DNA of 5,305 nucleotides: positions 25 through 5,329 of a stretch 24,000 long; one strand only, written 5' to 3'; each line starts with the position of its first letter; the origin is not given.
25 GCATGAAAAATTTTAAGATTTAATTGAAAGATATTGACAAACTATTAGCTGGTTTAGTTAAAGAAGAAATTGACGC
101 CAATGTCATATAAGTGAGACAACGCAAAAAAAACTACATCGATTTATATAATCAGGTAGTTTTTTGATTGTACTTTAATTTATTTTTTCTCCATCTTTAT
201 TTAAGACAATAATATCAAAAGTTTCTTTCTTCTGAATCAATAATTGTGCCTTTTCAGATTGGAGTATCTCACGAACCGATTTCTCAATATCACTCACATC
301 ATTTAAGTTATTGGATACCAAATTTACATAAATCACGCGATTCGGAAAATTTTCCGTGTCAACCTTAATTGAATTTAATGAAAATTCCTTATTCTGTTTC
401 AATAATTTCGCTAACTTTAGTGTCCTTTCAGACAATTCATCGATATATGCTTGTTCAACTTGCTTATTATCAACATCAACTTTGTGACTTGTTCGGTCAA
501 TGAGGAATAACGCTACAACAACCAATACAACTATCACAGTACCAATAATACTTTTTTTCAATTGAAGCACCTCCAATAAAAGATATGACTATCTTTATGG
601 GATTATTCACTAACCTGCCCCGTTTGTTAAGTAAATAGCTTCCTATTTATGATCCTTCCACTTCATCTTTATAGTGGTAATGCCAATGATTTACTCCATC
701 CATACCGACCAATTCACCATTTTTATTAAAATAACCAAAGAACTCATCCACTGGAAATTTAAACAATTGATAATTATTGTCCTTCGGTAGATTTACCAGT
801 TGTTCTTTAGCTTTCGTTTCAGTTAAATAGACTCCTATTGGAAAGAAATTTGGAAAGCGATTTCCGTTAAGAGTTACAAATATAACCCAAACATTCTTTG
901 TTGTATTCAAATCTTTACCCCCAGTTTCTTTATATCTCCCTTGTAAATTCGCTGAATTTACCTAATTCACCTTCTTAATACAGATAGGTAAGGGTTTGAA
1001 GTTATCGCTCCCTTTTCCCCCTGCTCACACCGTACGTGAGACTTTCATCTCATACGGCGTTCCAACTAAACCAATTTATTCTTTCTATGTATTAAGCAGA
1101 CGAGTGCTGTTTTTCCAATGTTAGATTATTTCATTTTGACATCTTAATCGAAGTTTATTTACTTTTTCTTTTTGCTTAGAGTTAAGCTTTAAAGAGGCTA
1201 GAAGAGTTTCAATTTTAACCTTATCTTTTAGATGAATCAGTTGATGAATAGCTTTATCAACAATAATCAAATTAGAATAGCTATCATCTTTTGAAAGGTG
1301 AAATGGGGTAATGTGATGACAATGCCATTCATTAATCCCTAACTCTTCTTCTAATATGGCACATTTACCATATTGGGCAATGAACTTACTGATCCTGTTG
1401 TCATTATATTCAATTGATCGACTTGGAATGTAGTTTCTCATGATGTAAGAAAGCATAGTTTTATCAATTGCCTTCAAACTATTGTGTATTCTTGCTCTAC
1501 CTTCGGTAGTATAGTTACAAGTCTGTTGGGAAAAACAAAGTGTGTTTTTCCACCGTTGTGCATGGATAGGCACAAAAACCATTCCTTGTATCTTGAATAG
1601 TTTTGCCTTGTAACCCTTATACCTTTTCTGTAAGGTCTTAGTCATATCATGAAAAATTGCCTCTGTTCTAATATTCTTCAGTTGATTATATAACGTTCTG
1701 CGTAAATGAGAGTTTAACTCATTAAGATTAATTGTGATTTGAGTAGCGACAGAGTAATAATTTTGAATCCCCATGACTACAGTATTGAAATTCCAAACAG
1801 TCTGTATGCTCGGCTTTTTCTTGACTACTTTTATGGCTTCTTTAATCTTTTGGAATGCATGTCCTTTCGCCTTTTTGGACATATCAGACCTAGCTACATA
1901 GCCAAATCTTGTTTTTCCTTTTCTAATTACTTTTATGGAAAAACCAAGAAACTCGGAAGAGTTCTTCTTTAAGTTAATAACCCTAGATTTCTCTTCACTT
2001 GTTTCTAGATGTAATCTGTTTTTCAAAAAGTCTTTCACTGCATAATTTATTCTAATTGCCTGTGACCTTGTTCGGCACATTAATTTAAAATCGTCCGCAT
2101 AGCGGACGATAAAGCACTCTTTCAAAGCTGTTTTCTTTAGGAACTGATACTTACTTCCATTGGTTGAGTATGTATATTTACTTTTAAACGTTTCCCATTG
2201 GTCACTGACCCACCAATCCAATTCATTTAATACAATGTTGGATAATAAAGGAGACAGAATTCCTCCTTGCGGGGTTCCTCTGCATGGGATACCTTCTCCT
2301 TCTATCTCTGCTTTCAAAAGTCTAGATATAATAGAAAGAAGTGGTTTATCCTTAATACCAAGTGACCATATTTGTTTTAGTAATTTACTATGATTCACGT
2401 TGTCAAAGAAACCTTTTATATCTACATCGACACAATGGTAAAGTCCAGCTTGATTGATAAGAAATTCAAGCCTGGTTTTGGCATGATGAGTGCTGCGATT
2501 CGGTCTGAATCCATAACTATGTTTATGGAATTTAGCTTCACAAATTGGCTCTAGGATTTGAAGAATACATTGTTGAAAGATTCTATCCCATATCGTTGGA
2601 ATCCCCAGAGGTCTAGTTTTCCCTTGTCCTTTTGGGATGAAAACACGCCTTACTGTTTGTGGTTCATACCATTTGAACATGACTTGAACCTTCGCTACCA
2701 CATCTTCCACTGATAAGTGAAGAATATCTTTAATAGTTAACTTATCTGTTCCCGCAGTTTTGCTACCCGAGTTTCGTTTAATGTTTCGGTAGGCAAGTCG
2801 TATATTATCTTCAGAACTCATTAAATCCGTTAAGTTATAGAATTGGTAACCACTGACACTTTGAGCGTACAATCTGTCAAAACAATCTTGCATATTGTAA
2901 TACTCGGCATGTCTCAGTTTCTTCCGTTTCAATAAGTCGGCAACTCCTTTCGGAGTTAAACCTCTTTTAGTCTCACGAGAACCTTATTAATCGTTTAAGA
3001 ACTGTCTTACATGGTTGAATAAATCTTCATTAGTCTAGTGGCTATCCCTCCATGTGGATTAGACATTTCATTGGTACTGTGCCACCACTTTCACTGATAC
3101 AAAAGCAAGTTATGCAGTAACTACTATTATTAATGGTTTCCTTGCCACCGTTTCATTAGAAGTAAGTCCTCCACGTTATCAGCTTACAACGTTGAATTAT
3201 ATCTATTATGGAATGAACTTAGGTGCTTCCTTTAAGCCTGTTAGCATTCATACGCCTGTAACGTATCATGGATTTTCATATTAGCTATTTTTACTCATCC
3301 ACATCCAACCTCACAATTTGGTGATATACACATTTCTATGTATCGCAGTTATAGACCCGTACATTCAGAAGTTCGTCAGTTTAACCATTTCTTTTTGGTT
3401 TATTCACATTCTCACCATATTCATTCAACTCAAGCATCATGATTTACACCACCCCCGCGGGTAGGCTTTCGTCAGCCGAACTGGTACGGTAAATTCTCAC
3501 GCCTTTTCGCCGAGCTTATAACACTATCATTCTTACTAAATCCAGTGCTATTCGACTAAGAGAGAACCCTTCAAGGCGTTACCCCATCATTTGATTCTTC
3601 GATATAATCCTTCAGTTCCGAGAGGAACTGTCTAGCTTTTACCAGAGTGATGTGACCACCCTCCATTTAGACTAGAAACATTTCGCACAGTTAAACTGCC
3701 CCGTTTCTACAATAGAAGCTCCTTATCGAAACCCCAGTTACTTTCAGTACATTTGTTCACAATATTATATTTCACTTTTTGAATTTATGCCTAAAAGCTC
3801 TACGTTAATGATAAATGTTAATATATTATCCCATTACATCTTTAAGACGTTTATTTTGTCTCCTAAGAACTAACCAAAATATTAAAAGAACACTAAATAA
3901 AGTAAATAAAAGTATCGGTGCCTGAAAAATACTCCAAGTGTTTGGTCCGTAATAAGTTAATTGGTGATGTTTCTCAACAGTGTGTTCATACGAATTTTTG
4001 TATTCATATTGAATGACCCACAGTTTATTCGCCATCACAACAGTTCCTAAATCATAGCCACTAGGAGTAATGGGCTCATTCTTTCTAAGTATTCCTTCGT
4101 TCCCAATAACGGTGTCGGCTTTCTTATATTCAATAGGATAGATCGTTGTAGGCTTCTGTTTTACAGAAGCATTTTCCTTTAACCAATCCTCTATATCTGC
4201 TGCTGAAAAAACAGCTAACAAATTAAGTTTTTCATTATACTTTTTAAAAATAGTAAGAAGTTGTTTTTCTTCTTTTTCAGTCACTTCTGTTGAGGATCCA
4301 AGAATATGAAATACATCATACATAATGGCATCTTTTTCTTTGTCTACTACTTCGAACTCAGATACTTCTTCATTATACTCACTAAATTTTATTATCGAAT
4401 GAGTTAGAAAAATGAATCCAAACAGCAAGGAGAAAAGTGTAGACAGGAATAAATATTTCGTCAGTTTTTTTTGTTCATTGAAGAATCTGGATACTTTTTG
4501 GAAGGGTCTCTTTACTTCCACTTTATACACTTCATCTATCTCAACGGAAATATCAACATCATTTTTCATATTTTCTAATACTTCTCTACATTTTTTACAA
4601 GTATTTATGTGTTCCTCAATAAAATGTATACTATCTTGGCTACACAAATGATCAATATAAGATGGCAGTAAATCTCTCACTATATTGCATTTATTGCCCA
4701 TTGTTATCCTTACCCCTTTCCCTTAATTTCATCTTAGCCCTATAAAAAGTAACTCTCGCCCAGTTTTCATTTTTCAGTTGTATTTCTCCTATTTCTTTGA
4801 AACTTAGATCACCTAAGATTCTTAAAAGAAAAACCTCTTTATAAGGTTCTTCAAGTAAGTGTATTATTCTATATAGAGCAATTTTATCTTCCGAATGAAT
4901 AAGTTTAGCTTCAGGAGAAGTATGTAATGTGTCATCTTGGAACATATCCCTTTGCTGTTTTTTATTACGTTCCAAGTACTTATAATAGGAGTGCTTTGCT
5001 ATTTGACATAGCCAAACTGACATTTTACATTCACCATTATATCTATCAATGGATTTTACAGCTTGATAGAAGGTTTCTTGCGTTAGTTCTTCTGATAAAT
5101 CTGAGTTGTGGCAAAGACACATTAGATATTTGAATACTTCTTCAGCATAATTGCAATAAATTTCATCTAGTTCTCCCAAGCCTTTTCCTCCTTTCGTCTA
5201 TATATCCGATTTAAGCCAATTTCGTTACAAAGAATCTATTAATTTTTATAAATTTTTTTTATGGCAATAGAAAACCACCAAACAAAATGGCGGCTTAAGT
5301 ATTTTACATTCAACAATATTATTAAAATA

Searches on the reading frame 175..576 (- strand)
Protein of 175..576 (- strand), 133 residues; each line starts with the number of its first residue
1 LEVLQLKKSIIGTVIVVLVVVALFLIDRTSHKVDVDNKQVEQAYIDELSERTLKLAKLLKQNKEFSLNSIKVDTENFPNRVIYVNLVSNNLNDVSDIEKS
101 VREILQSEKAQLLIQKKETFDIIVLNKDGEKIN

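Call 6: search_protein_families(library=pfam, proteins=[window:175-576:-], max_evalue=0.01)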
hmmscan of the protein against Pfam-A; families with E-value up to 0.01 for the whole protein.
window:175-576:- (133 aa): 1 family
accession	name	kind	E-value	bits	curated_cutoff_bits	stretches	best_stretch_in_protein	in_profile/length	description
PF20377.3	DUF6672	-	0.00057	20.1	24.3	1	10-43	13-45/152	Family of unknown function (DUF6672)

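Call 8: find_encoding_contigs(protein=window:175-576:-, flank=10000, max_places=6)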
Protein window:175-576:- (133 aa): no gene with exactly this product is on record in the collection.

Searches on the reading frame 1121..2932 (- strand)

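Call 6: search_protein_families(library=pfam, proteins=[window:1121-2932:-], max_evalue=0.01)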
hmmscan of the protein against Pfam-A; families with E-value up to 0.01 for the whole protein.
window:1121-2932:- (603 aa): 3 families
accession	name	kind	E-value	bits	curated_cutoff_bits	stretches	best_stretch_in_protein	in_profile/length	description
PF00078.32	RVT_1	-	4.6e-38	131.4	29.6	1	99-333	1-205/205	Reverse transcriptase (RNA-dependent DNA polymerase)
PF13395.12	HNH_4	-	0.001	19.4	22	1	534-561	16-43/54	HNH endonuclease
PF01844.29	HNH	-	0.004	17.7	21.4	0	532-557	10-35/47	HNH endonuclease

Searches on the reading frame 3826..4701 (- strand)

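Call 6: search_protein_families(library=pfam, proteins=[window:3826-4701:-], max_evalue=0.01)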
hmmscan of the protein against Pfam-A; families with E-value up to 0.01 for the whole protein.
window:3826-4701:- (291 aa): 1 family
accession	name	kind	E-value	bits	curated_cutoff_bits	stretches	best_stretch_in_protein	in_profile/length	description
PF13490.11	zf-HC2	-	2.2e-08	34.4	22.2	1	5-39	1-35/35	Putative zinc-finger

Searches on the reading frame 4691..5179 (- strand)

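Call 6: search_protein_families(library=pfam, proteins=[window:4691-5179:-], max_evalue=0.01)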
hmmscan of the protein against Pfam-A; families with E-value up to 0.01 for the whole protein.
window:4691-5179:- (162 aa): 2 families
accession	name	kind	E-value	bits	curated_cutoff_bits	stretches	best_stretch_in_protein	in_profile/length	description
PF04542.20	Sigma70_r2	-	2.4e-09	37.3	24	1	11-74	5-70/71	Sigma-70 region 2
PF08281.18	Sigma70_r4_2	-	1e-07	31.9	25.7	1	101-152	3-54/54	Sigma-70, region 4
